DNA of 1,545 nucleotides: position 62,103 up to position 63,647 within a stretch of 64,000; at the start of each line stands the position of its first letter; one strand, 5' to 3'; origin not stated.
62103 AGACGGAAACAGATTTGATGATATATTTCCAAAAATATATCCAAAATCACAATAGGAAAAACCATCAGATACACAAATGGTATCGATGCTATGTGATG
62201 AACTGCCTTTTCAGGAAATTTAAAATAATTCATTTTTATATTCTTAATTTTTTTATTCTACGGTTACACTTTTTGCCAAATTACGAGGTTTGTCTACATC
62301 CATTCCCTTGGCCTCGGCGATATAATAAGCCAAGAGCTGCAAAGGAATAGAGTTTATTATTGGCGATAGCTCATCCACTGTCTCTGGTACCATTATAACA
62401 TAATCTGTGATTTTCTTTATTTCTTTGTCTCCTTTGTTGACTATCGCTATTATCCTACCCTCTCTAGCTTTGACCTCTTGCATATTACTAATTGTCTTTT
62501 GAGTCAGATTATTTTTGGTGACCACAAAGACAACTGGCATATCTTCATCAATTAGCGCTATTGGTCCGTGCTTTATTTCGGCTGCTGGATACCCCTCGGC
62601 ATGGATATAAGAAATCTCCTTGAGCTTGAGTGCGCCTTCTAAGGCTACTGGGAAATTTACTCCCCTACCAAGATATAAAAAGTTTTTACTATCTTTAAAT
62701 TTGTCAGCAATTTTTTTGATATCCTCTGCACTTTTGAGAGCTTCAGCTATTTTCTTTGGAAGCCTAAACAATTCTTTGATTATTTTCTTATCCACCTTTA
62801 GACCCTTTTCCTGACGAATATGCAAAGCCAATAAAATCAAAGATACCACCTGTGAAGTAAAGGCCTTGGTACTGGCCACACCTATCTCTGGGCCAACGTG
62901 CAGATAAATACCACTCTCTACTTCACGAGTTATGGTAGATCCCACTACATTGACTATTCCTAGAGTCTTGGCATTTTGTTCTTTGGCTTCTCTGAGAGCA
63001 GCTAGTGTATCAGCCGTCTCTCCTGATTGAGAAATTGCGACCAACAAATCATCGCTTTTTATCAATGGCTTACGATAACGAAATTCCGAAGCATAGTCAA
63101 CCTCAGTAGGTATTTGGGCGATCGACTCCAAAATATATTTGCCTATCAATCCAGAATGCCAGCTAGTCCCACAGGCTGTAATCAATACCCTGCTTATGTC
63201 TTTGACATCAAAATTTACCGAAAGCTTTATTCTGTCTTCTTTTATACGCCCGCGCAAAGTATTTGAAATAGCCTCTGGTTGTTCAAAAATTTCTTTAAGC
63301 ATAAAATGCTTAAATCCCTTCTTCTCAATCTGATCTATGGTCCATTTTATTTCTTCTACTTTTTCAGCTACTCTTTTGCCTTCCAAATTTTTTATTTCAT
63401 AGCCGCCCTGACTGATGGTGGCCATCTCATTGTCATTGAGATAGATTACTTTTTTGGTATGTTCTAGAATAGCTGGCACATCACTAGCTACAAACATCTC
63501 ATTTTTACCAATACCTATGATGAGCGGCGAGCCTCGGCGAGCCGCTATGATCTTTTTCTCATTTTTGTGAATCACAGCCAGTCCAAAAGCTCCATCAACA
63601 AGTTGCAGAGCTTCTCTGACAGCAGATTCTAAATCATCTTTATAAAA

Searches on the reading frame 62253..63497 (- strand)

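Call 45: search_protein_families(library=pfam, proteins=[window:62253-63497:-], max_evalue=0.01)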
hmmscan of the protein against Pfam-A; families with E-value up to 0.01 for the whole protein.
window:62253-63497:- (414 aa): 2 families
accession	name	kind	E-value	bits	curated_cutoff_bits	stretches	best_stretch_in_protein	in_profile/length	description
PF01380.27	SIS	-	2e-62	209.2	25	2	102-224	6-129/131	SIS domain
PF13580.11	SIS_2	-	4.7e-05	23.9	27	1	131-182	87-137/138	SIS domain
